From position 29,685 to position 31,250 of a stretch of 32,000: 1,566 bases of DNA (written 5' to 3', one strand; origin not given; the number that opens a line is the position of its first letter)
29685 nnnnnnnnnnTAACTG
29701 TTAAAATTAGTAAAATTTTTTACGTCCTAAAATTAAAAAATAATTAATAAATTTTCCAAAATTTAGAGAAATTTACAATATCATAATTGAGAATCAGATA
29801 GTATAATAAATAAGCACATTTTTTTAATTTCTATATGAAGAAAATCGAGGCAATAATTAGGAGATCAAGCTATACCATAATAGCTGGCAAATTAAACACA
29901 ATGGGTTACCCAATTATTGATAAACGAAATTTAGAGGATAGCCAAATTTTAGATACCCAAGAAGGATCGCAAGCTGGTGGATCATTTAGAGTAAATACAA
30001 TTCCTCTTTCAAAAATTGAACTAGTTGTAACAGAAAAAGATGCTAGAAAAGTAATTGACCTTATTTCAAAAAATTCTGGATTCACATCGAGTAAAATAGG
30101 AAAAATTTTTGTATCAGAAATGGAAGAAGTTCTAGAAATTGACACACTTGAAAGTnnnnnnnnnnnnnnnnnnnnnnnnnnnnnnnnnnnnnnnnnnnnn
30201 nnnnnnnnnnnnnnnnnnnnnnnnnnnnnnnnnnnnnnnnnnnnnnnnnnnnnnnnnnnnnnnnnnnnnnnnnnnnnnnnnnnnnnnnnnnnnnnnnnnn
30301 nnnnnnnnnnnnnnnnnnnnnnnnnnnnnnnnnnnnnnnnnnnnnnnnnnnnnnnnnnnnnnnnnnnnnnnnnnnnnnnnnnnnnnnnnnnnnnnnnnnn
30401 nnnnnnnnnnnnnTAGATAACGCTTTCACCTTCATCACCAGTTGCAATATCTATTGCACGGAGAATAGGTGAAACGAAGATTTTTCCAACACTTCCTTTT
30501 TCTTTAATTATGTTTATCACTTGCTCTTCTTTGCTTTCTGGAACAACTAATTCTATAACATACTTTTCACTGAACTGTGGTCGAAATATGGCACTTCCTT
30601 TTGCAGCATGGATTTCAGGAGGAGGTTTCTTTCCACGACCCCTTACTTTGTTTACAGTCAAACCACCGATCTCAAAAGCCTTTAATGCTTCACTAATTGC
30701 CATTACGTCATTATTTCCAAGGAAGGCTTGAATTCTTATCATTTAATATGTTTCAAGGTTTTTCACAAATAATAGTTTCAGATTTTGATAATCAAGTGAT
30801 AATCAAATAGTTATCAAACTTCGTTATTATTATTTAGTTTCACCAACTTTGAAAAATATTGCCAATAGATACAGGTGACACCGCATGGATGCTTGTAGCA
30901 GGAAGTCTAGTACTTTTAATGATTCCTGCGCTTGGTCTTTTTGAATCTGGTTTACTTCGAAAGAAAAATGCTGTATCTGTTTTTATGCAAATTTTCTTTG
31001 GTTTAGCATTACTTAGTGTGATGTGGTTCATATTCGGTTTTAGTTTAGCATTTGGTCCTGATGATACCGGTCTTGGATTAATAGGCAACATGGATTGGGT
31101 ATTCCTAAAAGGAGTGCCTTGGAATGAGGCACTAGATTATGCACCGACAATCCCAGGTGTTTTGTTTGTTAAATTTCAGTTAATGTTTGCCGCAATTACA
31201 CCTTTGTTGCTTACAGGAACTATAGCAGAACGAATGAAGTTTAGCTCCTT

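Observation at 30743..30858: Helically phased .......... repeats with embedded palindrome between divergent amt and PII promoters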

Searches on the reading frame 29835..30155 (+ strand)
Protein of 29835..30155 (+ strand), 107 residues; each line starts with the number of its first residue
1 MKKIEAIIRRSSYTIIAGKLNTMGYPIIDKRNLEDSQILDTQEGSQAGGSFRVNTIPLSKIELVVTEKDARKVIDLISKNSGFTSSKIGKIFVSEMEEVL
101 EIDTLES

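Call 98: search_solved_structures(query=window:29835-30155:+, max_evalue=0.01, show_alignments=2)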
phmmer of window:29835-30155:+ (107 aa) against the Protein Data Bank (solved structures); distinct sequences matched with E-value up to 0.01: 20.
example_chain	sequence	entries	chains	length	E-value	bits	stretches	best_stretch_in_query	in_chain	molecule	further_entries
7p4y_A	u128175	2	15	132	2.2e-11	47.3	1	1-106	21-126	GlnK2 from Methanothermococcus thermolithotrophicus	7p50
7p52_A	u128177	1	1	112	4.5e-10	43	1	1-106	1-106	Nitrogen regulatory protein GlnK1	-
2j9d_E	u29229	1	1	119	5.6e-10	42.7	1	1-106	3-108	HYPOTHETICAL NITROGEN REGULATORY PII-LIKE PROTEIN MJ0059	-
2j9c_A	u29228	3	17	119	5.7e-10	42.7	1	1-106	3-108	HYPOTHETICAL NITROGEN REGULATORY PII-LIKE PROTEIN MJ0059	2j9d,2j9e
7p4v_A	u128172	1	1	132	6.8e-10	42.5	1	1-105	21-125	GlnK1 from Methanothermococcus thermolithotrophicus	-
3ncp_A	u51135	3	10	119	7e-07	32.8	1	1-105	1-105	Nitrogen regulatory protein P-II (GlnB-2)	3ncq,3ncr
2ns1_B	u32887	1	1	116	6.3e-06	29.8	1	47-106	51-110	Nitrogen regulatory protein P-II 2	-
2gnk_A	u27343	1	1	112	1.4e-05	28.7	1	47-106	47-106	PROTEIN (NITROGEN REGULATORY PROTEIN)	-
1gnk_A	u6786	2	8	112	1.6e-05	28.5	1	47-106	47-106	PROTEIN (GLNK) | Nitrogen regulatory protein P-II 2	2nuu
2eg1_A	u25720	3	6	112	3.9e-05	27.2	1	1-105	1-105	Nitrogen regulatory protein P-II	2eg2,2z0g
1hwu_A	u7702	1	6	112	6.6e-05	26.5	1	47-106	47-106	PII PROTEIN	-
2gw8_A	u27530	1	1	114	0.00035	24.2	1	1-105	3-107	PII signal transduction protein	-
6yc7_A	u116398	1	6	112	0.00037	24.1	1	1-104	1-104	PII protein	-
6yc6_A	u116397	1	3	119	0.00045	23.8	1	2-104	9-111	PII protein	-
3n5b_A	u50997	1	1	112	0.0015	22.1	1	1-105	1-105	Nitrogen regulatory protein P-II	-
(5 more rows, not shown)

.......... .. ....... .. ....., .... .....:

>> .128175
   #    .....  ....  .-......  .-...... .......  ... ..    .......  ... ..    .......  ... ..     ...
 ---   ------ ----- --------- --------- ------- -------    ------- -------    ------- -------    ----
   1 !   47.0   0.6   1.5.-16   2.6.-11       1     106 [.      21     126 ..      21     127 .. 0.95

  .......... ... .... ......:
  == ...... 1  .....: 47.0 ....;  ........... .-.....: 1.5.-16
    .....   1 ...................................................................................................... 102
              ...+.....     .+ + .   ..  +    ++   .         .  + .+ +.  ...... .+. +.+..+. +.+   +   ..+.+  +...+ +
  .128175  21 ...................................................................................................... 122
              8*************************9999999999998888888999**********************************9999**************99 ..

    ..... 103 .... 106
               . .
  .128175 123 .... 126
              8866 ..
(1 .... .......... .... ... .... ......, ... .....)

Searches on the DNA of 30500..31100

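Call 88: search_rna_families(source=window, start=30500, end=31100, threshold=evalue, max_evalue=1)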
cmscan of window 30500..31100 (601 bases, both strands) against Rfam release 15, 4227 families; matches with E-value up to 1: 1.
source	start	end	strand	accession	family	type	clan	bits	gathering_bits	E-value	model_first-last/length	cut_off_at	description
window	30774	30848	-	RF01422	snoR116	Gene; snRNA; snoRNA; CD-box;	-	23.3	47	0.048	1-86/86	no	small nucleolar RNA snoR116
